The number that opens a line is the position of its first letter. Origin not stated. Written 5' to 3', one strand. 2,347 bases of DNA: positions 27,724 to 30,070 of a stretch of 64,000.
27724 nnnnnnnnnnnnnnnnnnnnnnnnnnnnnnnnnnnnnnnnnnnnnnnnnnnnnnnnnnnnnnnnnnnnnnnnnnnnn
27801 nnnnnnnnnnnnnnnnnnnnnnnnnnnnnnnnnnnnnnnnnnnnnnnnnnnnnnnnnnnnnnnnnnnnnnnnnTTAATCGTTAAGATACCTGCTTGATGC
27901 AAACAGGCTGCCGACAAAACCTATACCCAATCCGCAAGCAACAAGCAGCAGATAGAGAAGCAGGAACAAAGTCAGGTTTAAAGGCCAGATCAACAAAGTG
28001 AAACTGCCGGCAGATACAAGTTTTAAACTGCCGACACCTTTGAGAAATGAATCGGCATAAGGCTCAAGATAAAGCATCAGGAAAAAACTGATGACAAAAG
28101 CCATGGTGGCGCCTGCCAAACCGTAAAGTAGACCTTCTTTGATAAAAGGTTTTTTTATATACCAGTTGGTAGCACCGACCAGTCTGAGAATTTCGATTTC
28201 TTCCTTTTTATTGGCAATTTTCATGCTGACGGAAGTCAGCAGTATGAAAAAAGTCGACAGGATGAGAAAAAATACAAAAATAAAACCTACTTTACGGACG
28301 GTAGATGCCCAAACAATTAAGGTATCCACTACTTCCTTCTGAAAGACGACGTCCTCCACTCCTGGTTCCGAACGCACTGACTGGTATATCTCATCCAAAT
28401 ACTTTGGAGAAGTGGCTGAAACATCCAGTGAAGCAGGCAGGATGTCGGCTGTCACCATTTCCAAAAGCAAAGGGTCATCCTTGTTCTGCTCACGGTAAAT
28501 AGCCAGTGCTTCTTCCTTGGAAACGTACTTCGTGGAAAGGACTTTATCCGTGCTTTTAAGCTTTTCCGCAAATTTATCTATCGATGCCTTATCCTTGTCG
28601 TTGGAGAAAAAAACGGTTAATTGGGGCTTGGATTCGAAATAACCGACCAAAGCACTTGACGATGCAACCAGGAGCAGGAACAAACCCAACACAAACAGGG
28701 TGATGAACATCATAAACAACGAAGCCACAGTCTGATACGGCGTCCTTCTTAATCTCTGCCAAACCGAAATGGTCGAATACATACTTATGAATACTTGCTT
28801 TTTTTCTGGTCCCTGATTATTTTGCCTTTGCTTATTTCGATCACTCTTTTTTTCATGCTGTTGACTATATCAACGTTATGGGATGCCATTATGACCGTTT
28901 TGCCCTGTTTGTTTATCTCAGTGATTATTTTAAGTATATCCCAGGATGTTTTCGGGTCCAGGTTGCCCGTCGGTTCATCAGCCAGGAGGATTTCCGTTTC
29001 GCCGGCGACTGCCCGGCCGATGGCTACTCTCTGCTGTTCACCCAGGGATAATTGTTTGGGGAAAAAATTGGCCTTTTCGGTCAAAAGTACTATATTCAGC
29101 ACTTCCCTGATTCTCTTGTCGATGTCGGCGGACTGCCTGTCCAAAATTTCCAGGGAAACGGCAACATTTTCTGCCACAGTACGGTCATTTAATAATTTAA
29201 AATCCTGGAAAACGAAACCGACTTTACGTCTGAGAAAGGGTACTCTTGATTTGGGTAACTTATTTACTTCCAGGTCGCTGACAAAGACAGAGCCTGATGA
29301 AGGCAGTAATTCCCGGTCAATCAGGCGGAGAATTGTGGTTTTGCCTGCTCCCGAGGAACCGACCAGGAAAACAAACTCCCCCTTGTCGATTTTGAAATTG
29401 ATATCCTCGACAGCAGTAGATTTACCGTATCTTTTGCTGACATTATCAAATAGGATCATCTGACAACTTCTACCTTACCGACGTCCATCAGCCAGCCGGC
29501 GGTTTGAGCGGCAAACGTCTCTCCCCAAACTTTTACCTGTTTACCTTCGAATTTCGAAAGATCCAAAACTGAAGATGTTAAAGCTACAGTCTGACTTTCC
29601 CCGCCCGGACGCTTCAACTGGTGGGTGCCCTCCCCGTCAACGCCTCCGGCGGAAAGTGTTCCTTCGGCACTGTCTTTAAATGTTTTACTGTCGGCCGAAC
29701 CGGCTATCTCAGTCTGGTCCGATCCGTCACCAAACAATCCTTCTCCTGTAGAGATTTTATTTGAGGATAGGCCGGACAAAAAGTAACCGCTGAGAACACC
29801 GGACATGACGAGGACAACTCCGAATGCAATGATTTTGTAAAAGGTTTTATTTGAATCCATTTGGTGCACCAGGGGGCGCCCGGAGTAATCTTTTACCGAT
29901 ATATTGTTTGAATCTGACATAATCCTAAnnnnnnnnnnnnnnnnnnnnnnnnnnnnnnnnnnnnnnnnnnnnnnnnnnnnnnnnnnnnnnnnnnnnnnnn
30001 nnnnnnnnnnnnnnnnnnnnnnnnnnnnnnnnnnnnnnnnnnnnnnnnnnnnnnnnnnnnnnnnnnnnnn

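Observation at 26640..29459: ftsE-ftsX-envC-like operon in which the EnvC-like M23/LytM domain is circularly permuted but retains all metal ligands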

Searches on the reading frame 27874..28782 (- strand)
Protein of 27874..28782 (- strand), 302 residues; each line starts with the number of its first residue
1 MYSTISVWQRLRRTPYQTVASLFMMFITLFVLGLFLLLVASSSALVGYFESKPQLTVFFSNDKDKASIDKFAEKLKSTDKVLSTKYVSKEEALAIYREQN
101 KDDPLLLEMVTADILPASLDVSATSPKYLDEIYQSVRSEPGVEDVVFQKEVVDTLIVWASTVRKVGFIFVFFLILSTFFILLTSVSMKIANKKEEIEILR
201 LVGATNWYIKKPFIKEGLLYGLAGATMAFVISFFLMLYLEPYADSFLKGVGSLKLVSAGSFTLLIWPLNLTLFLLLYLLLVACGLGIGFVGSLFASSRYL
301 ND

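Call 3: search_protein_families(library=pfam, proteins=[window:27874-28782:-], max_evalue=1)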
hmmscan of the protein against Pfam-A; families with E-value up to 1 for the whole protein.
window:27874-28782:- (302 aa): 4 families
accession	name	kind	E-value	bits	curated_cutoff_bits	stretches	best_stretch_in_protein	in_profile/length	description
PF18075.7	FtsX_ECD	-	9.8e-18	65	23.5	1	54-145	2-96/96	FtsX extracellular domain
PF02687.27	FtsX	-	1.5e-14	54.5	25.5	1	167-301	1-117/120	FtsX-like permease C-terminal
PF15086.11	UPF0542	-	0.064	13.6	27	1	152-192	5-44/68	Uncharacterised protein family UPF0542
PF23973.1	DUF7299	-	0.4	11.3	27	1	23-65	5-47/77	Family of unknown function (DUF7299)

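Call 4: search_protein_families(library=ncbifam, proteins=[window:27874-28782:-], max_evalue=1)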
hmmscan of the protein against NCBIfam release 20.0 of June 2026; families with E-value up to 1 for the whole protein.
window:27874-28782:- (302 aa): 9 families
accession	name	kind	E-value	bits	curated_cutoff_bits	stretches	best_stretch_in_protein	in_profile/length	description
TIGR00439.2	FtsX_Gneg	equivalog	8.6e-55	186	255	1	3-301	4-292/292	permease-like cell division protein FtsX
NF038347.1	FtsX_Gpos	exception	4.8e-54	183.7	225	1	7-301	11-296/296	permease-like cell division protein FtsX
NF038346.1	FtsX_actino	exception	4.5e-39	134.6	250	1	6-269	7-286/308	permease-like cell division protein FtsX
TIGR02212.1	lolCE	equivalog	1.2e-10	40.9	362.45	1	161-296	264-396/411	lipoprotein-releasing ABC transporter permease subunit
TIGR02213.1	lolE_release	exception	1.2e-08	34.2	540.35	1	162-298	265-398/411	lipoprotein-releasing ABC transporter permease subunit LolE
NF008357.0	PRK11146.1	exception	1.9e-08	33.6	439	1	162-285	268-390/414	lipoprotein-releasing ABC transporter permease subunit LolE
NF008076.0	PRK10814.1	exception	0.02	13.9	473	1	168-236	270-337/399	lipoprotein-releasing ABC transporter permease subunit LolC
TIGR03434.1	ADOP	subfamily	0.088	10.9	622.3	1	188-244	296-352/803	ADOP family duplicated permease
NF038008.1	ABC_perm_DarB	equivalog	0.2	9.5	700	1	150-260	259-369/777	darobactin export ABC transporter permease subunit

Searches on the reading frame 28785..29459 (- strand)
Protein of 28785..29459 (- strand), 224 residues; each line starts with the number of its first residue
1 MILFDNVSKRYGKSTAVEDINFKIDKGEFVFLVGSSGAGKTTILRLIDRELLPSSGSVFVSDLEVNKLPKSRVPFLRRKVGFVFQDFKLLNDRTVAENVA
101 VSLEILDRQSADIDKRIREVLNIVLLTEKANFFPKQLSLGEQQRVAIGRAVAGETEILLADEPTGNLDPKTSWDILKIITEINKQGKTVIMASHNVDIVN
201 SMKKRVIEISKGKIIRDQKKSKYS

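Call 3: search_protein_families(library=pfam, proteins=[window:28785-29459:-], max_evalue=1)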
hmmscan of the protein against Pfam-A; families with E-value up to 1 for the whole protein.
window:28785-29459:- (224 aa): 26 families (the best 25 are shown)
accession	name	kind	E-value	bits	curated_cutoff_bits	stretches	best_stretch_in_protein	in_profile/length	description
PF00005.33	ABC_tran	-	1.7e-31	110.1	25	1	18-164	2-136/137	ABC transporter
PF13304.12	AAA_21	-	5.7e-06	27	27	2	29-49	1-21/304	AAA domain, putative AbiEii toxin, Type IV TA system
PF13191.12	AAA_16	-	4.6e-05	24.4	32.6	1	26-120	23-119/167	AAA ATPase domain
PF06414.18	Zeta_toxin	-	0.00023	21.1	22.3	1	29-60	18-49/199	Zeta toxin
PF02463.25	SMC_N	-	0.00024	21.1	40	1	14-210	12-212/220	RecF/RecN/SMC N terminal domain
PF25199.1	nSTAND_NTPase5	-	0.00027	21.2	34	1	25-62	39-77/145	Novel STAND NTPase 5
PF20720.3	nSTAND3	-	0.00034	20.8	27.2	1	14-53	4-43/155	Novel STAND NTPase 3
PF00931.28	NB-ARC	-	0.0017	18.1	23.5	1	25-50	16-41/248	NB-ARC domain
PF03193.22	RsgA_GTPase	-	0.0027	18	30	1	15-50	95-129/174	RsgA GTPase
PF13238.12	AAA_18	-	0.0038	18.1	29.4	1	30-75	1-44/128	AAA domain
PF13401.12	AAA_22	-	0.0039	17.9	27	1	27-54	5-32/130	AAA domain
PF13555.12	AAA_29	-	0.0075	16.4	27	1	22-44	17-39/61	P-loop containing region of AAA domain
PF13604.12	AAA_30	-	0.012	15.8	27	1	28-54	19-44/191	AAA domain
PF13175.12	AAA_15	-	0.02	15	32.1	1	22-91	17-55/374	AAA ATPase domain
PF13481.12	AAA_25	-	0.021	14.9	27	1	24-44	30-50/195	AAA domain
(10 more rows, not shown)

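Call 4: search_protein_families(library=ncbifam, proteins=[window:28785-29459:-], max_evalue=1)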
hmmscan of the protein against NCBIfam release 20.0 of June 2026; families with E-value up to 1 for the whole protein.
window:28785-29459:- (224 aa): 200 families (the best 25 are shown)
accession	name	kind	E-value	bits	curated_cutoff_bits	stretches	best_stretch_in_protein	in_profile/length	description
TIGR02673.1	FtsE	equivalog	1.8e-79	266.4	264.85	1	1-213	1-214/214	cell division ATP-binding protein FtsE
TIGR03608.1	L_ocin_972_ABC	subfamily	4.5e-53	179.8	254.85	1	5-208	2-205/206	putative bacteriocin export ABC transporter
TIGR02315.1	ABC_phnC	equivalog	1.7e-51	175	266.1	1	1-222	1-232/243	phosphonate ABC transporter ATP-binding protein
TIGR02314.1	ABC_MetN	equivalog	1.6e-50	172.1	499.7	1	6-218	6-223/343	methionine ABC transporter ATP-binding protein MetN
NF007027.0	PRK09493.1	equivalog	9e-50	169.2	379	1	1-220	1-220/240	glutamine ABC transporter ATP-binding protein GlnQ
NF038007.1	ABC_ATP_DarD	equivalog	3.4e-47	160.7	375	1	13-214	17-218/218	darobactin export ABC transporter ATP-binding protein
TIGR02982.1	heterocyst_DevA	subfamily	1.1e-46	159.2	295.8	1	14-214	18-219/220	ABC exporter ATP-binding subunit, DevA family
TIGR02211.1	LolD_lipo_ex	equivalog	8.8e-46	156.2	307.75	1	6-214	6-219/221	lipoprotein-releasing ABC transporter ATP-binding protein LolD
TIGR04521.1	ECF_ATPase_2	equivalog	1.7e-45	155.3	330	1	4-221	3-230/279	energy-coupling factor transporter ATPase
TIGR03265.1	PhnT2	equivalog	4e-45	154.6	457.7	1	4-215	7-214/353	putative 2-aminoethylphosphonate ABC transporter ATP-binding protein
TIGR00968.1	3a0106s01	subfamily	9.6e-45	152.9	342.75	1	2-216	1-211/237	sulfate ABC transporter ATP-binding protein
NF008338.0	PRK11124.1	equivalog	2.3e-44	151.7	369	1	3-222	4-227/242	arginine ABC transporter ATP-binding protein ArtP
NF008428.0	PRK11264.1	equivalog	2.9e-44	151.2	406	1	2-217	4-225/250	L-cystine ABC transporter ATP-binding protein TcyN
TIGR01186.1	proV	subfamily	1.2e-43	149.7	326.6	1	10-215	2-209/363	betaine/proline/choline family ABC transporter ATP-binding protein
NF040933.2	ABC_arch_GlcV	equivalog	1.5e-43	149.1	450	1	3-216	4-222/357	glucose ABC transporter ATP-binding protein GlcV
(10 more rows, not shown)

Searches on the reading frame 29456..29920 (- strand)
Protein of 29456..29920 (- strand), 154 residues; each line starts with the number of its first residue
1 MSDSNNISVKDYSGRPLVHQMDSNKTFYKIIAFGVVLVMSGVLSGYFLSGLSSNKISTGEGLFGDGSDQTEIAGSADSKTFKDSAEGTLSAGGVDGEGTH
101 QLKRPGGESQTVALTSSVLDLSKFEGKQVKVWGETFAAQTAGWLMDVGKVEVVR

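Call 3: search_protein_families(library=pfam, proteins=[window:29456-29920:-], max_evalue=1)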
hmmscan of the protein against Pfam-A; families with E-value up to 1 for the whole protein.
window:29456-29920:- (154 aa): 1 family
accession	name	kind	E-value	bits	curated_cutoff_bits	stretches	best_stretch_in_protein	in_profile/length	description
PF14485.11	DUF4431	-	0.0076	16.5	24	1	121-141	14-34/48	Domain of unknown function (DUF4431)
